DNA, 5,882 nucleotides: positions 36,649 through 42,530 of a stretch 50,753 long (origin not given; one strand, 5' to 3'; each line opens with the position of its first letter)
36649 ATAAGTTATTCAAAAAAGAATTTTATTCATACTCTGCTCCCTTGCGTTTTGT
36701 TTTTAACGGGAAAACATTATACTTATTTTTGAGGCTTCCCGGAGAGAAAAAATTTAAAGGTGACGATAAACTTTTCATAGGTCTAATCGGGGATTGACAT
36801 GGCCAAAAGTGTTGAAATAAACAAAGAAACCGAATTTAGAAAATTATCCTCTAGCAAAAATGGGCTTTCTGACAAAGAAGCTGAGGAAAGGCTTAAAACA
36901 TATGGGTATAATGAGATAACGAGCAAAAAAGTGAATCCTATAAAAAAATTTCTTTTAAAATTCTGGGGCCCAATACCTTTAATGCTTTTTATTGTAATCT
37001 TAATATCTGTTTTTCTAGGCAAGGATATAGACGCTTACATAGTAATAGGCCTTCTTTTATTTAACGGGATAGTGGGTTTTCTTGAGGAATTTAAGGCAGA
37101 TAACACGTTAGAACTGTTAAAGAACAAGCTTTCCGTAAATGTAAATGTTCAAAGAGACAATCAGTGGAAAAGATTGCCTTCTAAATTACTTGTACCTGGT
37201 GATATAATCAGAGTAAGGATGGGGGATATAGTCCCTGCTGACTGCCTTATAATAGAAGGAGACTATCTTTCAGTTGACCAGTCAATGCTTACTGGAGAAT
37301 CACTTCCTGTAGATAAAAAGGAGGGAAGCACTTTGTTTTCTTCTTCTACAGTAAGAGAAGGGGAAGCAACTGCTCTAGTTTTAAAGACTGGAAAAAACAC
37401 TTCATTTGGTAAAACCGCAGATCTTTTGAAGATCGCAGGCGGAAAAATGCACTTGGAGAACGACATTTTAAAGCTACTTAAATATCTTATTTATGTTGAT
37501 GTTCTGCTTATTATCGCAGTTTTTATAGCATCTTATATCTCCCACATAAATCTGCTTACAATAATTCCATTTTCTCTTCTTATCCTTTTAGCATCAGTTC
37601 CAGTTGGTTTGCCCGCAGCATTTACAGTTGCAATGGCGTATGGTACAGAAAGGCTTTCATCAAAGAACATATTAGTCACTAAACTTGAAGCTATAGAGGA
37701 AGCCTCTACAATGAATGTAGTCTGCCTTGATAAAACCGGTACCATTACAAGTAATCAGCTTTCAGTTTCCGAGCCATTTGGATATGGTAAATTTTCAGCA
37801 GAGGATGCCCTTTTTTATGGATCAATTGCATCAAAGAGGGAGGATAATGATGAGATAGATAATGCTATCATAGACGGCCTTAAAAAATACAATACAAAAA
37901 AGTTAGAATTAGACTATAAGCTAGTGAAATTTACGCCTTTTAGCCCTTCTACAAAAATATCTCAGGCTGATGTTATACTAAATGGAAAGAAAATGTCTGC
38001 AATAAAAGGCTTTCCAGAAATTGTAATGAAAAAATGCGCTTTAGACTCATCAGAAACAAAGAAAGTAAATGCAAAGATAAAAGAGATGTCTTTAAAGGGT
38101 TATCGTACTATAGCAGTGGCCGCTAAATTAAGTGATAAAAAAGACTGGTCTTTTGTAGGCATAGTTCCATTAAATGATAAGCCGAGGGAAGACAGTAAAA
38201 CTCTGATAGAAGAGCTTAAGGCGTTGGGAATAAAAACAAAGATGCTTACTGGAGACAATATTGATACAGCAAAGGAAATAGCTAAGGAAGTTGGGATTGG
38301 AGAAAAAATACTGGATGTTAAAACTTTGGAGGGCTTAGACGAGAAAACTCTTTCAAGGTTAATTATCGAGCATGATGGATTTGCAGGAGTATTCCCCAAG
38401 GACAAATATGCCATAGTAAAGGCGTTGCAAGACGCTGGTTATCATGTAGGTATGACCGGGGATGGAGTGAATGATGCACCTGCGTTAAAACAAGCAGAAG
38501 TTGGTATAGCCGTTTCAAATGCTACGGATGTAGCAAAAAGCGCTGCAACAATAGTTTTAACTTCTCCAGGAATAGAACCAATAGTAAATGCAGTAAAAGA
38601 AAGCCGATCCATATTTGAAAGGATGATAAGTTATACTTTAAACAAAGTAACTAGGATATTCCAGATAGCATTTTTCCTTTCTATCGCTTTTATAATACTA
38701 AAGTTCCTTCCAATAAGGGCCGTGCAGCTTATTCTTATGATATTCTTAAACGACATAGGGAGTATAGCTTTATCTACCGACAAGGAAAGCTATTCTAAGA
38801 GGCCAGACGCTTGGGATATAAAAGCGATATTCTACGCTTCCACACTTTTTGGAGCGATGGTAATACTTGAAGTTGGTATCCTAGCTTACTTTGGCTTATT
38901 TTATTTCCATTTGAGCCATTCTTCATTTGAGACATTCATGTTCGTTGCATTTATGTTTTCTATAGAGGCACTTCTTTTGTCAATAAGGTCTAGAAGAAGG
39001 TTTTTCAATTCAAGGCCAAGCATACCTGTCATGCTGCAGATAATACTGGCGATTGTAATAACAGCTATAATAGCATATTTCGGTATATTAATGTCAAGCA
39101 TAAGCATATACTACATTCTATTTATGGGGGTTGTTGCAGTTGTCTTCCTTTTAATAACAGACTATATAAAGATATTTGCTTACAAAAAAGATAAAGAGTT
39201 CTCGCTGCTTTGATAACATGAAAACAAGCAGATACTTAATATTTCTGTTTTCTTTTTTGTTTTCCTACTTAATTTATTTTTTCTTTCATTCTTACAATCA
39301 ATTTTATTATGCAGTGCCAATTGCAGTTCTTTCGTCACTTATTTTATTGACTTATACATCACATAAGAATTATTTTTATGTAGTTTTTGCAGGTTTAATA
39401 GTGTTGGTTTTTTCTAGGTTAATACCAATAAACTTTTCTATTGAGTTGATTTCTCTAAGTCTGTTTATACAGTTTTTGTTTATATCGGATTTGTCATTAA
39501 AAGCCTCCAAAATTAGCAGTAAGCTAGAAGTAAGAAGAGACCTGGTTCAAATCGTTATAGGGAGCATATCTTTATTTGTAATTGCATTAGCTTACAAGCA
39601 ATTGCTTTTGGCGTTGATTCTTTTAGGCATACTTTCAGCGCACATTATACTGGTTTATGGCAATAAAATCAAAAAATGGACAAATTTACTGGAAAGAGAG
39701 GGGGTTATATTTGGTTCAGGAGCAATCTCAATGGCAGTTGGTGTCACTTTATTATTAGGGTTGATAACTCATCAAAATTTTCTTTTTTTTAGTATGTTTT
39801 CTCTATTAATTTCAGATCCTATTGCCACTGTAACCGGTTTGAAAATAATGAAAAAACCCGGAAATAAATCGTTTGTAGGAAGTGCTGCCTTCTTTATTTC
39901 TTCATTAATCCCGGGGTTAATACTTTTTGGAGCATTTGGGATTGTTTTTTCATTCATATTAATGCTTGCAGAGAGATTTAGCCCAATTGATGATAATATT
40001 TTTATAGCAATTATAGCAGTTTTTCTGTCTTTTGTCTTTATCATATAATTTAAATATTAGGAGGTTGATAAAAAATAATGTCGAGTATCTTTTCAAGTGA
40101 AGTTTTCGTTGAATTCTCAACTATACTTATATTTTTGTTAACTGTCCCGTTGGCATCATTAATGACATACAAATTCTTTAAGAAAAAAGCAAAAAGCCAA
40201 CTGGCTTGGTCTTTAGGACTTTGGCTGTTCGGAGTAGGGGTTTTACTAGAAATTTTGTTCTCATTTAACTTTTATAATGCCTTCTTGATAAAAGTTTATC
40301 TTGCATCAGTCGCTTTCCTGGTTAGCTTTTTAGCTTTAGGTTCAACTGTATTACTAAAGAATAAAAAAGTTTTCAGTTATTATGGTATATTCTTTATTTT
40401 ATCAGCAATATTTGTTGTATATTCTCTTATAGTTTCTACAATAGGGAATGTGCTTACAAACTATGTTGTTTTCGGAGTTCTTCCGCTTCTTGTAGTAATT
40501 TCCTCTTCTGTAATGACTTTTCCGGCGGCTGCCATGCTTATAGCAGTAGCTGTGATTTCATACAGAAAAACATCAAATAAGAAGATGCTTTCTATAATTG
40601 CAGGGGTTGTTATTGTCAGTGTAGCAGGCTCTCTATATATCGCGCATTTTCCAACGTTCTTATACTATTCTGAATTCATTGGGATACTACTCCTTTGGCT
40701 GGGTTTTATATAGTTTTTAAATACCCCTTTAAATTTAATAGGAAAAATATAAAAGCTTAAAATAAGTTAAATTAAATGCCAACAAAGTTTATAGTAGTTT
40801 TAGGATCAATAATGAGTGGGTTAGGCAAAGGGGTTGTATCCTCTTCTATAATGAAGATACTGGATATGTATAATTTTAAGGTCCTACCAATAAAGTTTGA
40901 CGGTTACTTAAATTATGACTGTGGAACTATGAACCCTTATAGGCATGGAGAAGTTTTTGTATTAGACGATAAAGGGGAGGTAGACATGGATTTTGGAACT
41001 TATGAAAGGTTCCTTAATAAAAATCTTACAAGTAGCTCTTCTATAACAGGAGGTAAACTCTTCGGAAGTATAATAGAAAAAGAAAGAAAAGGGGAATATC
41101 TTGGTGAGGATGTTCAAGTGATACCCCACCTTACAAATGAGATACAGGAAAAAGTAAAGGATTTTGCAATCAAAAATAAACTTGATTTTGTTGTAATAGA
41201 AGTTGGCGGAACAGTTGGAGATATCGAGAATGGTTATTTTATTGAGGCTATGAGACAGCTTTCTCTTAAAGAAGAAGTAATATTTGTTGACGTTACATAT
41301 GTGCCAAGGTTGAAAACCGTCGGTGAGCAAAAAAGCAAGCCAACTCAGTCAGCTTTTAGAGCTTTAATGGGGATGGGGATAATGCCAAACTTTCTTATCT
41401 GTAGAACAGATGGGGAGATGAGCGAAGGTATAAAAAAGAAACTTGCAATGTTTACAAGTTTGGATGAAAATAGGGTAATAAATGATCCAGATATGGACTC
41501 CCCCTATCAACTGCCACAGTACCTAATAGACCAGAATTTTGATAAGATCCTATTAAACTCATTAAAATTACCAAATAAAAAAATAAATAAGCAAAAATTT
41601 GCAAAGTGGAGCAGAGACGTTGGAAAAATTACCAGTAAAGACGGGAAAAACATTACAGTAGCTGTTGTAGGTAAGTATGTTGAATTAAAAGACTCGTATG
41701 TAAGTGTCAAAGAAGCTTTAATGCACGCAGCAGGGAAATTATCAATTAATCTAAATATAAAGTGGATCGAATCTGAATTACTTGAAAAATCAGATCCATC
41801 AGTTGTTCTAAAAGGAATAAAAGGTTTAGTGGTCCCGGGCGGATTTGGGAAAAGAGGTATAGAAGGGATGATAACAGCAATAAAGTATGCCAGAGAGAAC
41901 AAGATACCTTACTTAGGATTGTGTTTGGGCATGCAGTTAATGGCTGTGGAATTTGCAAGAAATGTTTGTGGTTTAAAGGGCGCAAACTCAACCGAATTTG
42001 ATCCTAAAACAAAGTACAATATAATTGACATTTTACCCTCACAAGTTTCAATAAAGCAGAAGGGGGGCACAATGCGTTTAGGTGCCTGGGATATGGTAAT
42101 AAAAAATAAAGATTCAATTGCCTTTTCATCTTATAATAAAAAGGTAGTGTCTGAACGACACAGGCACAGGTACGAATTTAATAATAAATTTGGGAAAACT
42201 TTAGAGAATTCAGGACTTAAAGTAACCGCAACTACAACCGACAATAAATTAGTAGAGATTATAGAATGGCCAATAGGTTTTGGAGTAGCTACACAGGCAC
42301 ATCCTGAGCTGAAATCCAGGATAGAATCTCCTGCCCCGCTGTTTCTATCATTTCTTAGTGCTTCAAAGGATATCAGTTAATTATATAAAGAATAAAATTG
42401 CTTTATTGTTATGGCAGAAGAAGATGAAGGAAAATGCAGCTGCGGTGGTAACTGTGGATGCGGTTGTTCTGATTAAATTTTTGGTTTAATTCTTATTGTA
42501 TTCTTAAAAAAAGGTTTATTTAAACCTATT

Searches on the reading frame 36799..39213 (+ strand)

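Call 54: search_protein_families(library=pfam, proteins=[window:36799-39213:+], max_evalue=0.01)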
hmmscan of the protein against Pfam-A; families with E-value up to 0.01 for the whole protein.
window:36799-39213:+ (804 aa): 5 families
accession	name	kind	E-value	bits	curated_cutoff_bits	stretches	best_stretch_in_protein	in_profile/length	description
PF00122.25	E1-E2_ATPase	-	7.5e-46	156.4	28.1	1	113-288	5-180/181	E1-E2 ATPase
PF00702.32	Hydrolase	-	2.5e-19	70.8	26.4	1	305-566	1-190/191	haloacid dehalogenase-like hydrolase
PF00690.31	Cation_ATPase_N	-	6.7e-15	54.9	20.4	1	13-70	10-69/69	Cation transporter/ATPase, N-terminus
PF08282.18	Hydrolase_3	-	2.8e-07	31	20.9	1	552-590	208-246/255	haloacid dehalogenase-like hydrolase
PF13246.12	Cation_ATPase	-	0.005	17.3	21.7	0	351-413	22-88/91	Cation transport ATPase (P-type)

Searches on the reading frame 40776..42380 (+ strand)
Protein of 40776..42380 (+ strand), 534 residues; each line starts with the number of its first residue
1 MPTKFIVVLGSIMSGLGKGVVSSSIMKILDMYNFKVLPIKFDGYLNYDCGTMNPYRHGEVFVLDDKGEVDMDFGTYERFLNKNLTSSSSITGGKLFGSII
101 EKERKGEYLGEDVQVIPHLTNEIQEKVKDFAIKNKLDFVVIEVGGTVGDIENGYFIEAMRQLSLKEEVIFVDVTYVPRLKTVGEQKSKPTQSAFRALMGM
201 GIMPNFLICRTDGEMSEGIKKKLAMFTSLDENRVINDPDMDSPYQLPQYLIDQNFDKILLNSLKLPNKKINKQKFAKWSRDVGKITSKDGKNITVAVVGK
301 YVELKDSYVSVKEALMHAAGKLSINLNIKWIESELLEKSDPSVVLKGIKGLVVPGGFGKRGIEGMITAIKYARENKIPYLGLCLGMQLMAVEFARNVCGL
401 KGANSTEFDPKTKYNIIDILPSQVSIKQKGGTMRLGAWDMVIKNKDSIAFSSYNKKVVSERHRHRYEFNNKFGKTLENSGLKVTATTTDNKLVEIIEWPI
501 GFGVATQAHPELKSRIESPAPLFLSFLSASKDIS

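Call 6: find_related_loci(query=window:40776-42380:+, collection=genome_contigs, flank=3000)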
Query window:40776-42380:+ (534 aa) in genome_contigs; peptide patterns used: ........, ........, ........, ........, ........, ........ (x = any residue, [..] = any of these).
135 stretches matched a pattern; 7 encode a relative of the query (tblastn E <= 1e-3); 7 distinct loci.
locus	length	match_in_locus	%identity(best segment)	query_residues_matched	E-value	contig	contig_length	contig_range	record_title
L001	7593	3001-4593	86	1-531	0e+0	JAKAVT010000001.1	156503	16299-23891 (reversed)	MAG: Nanoarchaeota archaeon isolate YP4.bin125 NODE_105_length_156503_cov_4.263909, whole genome shotgun sequence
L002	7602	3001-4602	86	1-534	0e+0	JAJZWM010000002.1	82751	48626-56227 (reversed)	MAG: Nanoarchaeota archaeon isolate TL1-2.bin12 NODE_176_length_82751_cov_80.6641, whole genome shotgun sequence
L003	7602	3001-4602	85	1-534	0e+0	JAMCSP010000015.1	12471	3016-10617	MAG: Candidatus Parvarchaeota archaeon isolate FK_Sedi_A_Bin.205 NODE_12842_length_12471_cov_10.9115, whole genome shotg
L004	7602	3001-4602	84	1-534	0e+0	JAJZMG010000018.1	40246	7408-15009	MAG: Nanoarchaeota archaeon isolate MAS3.bin171 NODE_1758_length_40246_cov_9.143149, whole genome shotgun sequence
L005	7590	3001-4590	80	1-530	0e+0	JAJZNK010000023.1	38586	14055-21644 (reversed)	MAG: Nanoarchaeota archaeon isolate MAS3.bin90 NODE_1892_length_38586_cov_1.505499, whole genome shotgun sequence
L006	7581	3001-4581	45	3-530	1e-154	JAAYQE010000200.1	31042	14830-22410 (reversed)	MAG: Syntrophomonadaceae bacterium isolate AS22ysBPME_318 196254_AS22, whole genome shotgun sequence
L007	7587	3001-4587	45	3-530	3e-153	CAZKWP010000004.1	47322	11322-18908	MAG TPA_asm: uncultured Syntrophomonadaceae bacterium isolate SRP192927_co3_537 genome assembly, contig: NODE_1248_lengt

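Call 26: find_homologous_proteins(query=window:40776-42380:+, max_evalue=1e-100)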
Query window:40776-42380:+ (534 aa): 7964 proteins with E <= 1e-100 among 8000 candidates; the best 120 are listed.
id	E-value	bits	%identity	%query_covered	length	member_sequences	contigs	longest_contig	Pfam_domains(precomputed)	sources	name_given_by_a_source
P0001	0.0e+0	1192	100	100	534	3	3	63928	PF06418.21,PF00117.35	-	-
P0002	0.0e+0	1043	85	100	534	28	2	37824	PF07722.20,PF06418.21,PF00117.35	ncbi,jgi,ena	jgi:CTP synthase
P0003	0.0e+0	1040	86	100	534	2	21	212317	PF07722.20,PF06418.21,PF00117.35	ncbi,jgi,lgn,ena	jgi:CTP synthase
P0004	0.0e+0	1037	85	100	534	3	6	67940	PF07722.20,PF06418.21,PF00117.35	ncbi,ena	-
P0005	0.0e+0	1037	86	100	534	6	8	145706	PF07722.20,PF06418.21,PF00117.35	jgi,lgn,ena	jgi:CTP synthase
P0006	0.0e+0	1036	85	100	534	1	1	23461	PF07722.20,PF06418.21,PF00117.35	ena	-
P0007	0.0e+0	1030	84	100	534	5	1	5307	PF07722.20,PF06418.21,PF00117.35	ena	-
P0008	0.0e+0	1029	84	100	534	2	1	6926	PF07722.20,PF06418.21,PF00117.35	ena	-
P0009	5.2e-291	984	81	99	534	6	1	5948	PF07722.20,PF06418.21,PF00117.35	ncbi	-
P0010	1.4e-288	976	79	100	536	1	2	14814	PF07722.20,PF06418.21,PF00117.35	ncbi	-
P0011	9.6e-288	973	79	99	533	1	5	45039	PF07722.20,PF06418.21,PF00117.35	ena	-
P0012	1.8e-284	962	78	99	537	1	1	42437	PF07722.20,PF06418.21,PF00117.35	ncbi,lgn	-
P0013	8.9e-284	960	79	99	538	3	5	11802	PF07722.20,PF06418.21,PF00117.35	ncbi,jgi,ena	jgi:CTP synthase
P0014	1.1e-283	960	78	100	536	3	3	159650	PF06418.21,PF00117.35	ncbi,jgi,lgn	jgi:CTP synthase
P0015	4.6e-278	941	76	99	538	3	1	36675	PF07722.20,PF06418.21,PF00117.35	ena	-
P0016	6.9e-247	838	68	99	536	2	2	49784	PF07722.20,PF06418.21,PF00117.35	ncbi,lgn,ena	-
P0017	1.6e-237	807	66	99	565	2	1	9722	PF06418.21,PF00117.35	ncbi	-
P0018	2.6e-237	806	65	99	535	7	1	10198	PF07722.20,PF06418.21,PF00117.35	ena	-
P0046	9.2e-224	762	63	100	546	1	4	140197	PF07722.20,PF06418.21,PF00117.35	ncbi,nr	ncbi:MAG: CTP synthase [Candidatus Parvarchaeota archaeon]|nr:CTP synthase [Candidatus Parvarchaeota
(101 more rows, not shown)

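Call 27: find_encoding_contigs(protein=P0015, flank=2500, max_places=2)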
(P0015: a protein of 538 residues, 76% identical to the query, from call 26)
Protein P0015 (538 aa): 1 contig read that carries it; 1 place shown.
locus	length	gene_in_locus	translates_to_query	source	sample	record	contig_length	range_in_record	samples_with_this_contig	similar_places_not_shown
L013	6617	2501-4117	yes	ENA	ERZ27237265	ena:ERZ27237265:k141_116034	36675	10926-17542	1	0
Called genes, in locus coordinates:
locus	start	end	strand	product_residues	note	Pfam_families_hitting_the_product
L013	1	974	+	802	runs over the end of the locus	PF00690:Cation_ATPase_N, PF00122:E1-E2_ATPase, PF00702:Hydrolase, PF08282:Hydrolase_3 (weak)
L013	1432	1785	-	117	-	-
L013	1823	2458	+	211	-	-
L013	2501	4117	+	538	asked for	PF06418:CTP_synth_N, PF00117:GATase, PF07722:Peptidase_C26 (faint)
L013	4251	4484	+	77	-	PF06348:DUF1059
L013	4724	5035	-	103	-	PF04434:SWIM (weak)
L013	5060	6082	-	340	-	PF08240:ADH_N, PF00107:ADH_zinc_N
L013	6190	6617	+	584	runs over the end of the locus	PF19291:TREH_N, PF00723:Glyco_hydro_15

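Call 28: find_encoding_contigs(protein=P0016, flank=2500, max_places=2)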
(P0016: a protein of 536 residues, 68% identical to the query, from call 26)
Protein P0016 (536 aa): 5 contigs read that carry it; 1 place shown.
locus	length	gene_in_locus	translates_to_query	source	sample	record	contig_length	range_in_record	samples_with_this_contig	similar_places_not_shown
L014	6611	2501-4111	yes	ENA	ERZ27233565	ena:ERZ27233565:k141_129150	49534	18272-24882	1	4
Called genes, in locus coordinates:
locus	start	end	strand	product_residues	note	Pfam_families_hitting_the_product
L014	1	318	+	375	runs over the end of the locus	PF00091:Tubulin, PF12327:FtsZ_C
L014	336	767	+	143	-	PF00584:SecE (weak)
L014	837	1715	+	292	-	PF00892:EamA, PF08627:CRT-like (weak)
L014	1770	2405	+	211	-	-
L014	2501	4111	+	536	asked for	PF06418:CTP_synth_N, PF07722:Peptidase_C26 (faint), PF00117:GATase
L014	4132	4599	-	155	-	-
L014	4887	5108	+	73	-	PF06348:DUF1059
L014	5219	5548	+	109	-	PF04434:SWIM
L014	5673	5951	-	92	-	-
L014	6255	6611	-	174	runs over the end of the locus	-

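Call 29: find_encoding_contigs(protein=P0014, flank=2500, max_places=2)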
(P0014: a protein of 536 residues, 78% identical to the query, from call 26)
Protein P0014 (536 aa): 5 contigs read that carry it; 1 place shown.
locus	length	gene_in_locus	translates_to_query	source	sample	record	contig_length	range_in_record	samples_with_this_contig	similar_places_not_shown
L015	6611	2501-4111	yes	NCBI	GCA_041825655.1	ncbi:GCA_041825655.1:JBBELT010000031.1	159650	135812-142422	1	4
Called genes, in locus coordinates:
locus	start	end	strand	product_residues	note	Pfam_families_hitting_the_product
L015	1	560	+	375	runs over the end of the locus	PF00091:Tubulin, PF12327:FtsZ_C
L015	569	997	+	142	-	PF00584:SecE (weak)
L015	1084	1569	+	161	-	-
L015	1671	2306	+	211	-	-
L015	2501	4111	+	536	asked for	PF06418:CTP_synth_N, PF00117:GATase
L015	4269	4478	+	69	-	PF06348:DUF1059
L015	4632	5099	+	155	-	-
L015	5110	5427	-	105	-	PF04434:SWIM (weak)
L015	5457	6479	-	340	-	PF08240:ADH_N, PF00107:ADH_zinc_N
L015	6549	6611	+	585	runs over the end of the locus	PF19291:TREH_N, PF00723:Glyco_hydro_15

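Call 32: find_encoding_contigs(protein=P0017, flank=3000, max_places=1)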
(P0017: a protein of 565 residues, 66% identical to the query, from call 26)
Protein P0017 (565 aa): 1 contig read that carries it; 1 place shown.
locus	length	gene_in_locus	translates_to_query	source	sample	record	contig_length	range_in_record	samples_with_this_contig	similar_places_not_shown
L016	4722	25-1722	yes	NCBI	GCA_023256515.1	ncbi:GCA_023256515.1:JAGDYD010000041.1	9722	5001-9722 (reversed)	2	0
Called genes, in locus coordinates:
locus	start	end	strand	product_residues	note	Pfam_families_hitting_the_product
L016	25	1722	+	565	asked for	PF06418:CTP_synth_N, PF00117:GATase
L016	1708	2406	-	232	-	PF00535:Glycos_transf_2, PF13641:Glyco_tranf_2_3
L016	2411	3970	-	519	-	PF01943:Polysacc_synt, PF13440:Polysacc_synt_3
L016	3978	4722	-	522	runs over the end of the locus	PF01943:Polysacc_synt, PF01554:MatE (faint), PF13440:Polysacc_synt_3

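Call 33: find_encoding_contigs(protein=P0018, flank=3000, max_places=1)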
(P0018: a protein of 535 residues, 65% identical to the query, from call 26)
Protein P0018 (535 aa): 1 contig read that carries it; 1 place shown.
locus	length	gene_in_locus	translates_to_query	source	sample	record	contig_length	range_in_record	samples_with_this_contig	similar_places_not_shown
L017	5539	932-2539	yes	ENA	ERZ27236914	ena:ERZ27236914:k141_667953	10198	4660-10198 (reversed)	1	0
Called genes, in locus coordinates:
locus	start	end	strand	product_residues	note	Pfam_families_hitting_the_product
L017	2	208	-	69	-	?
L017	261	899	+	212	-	-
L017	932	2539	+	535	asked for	PF06418:CTP_synth_N, PF07722:Peptidase_C26 (faint), PF00117:GATase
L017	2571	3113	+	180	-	PF04434:SWIM (weak)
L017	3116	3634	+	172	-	PF22769:DCD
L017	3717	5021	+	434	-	PF01266:DAO, PF01494:FAD_binding_3 (faint), PF07992:Pyr_redox_2 (faint), PF12831:FAD_oxidored (faint), PF13450:NAD_binding_8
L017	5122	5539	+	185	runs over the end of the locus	PF01227:GTP_cyclohydroI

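Call 34: find_encoding_contigs(protein=P0046, flank=3000, max_places=1)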
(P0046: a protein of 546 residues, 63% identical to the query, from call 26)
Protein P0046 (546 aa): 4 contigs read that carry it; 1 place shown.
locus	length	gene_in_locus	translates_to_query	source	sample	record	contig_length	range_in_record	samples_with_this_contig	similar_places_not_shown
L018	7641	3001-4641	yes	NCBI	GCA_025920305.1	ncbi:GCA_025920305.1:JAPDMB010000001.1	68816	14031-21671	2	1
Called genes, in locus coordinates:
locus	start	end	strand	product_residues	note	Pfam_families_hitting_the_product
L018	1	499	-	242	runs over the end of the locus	PF03009:GDPD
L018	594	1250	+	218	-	-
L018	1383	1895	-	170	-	PF00719:Pyrophosphatase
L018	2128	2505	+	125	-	-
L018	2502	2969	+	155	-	-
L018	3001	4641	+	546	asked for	PF06418:CTP_synth_N, PF00117:GATase, PF07722:Peptidase_C26 (faint)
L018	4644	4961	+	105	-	PF00085:Thioredoxin, PF13098:Thioredoxin_2, PF13905:Thioredoxin_8 (faint)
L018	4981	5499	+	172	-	PF02778:tRNA_int_endo_N, PF01974:tRNA_int_endo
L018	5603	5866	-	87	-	PF00276:Ribosomal_L23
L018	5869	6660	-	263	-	PF00573:Ribosomal_L4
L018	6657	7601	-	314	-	PF00297:Ribosomal_L3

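Call 49: find_encoding_contigs(protein=P0013, flank=1500, max_places=2)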
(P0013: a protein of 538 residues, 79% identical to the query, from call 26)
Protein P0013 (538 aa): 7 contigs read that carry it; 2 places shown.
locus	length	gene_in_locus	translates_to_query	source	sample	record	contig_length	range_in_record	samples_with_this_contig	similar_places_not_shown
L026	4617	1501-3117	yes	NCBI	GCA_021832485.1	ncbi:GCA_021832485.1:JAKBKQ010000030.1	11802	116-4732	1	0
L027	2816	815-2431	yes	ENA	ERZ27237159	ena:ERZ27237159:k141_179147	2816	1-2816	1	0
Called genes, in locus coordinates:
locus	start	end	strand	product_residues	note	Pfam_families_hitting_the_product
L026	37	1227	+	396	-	-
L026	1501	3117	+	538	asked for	PF06418:CTP_synth_N, PF00117:GATase, PF07722:Peptidase_C26 (faint)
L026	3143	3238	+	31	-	-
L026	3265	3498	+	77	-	PF06348:DUF1059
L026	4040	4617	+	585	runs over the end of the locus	PF19291:TREH_N, PF00723:Glyco_hydro_15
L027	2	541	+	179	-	?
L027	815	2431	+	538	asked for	PF06418:CTP_synth_N, PF00117:GATase, PF07722:Peptidase_C26 (faint)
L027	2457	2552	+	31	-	-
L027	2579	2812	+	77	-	PF06348:DUF1059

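Call 50: find_encoding_contigs(protein=P0012, flank=1500, max_places=1)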
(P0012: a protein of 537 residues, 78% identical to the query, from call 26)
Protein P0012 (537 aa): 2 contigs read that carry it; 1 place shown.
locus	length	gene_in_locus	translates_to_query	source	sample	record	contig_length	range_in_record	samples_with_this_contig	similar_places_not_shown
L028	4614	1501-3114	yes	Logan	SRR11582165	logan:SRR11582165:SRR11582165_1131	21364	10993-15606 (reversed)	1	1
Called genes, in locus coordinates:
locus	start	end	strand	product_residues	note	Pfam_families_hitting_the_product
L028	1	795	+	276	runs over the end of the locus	-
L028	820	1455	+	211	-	-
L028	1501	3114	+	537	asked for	PF06418:CTP_synth_N, PF00117:GATase, PF07722:Peptidase_C26 (faint)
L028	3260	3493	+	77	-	PF06348:DUF1059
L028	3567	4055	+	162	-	-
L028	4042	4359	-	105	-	PF04434:SWIM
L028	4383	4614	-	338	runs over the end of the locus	PF08240:ADH_N, PF00107:ADH_zinc_N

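Call 51: find_encoding_contigs(protein=P0011, flank=1500, max_places=1)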
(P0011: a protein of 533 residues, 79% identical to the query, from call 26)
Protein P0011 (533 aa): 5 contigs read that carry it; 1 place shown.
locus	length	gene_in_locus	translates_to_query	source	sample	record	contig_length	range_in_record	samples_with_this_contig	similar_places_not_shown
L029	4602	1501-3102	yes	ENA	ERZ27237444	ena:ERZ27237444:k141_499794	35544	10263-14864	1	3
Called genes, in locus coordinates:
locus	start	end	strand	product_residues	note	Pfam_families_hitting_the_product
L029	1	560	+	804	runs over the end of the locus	PF00690:Cation_ATPase_N, PF00122:E1-E2_ATPase, PF00702:Hydrolase, PF08282:Hydrolase_3 (weak), PF00689:Cation_ATPase_C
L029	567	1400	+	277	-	-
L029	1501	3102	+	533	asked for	PF06418:CTP_synth_N, PF07722:Peptidase_C26 (faint), PF00117:GATase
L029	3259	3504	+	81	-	PF06348:DUF1059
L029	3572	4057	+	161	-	-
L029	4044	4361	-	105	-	PF04434:SWIM (weak)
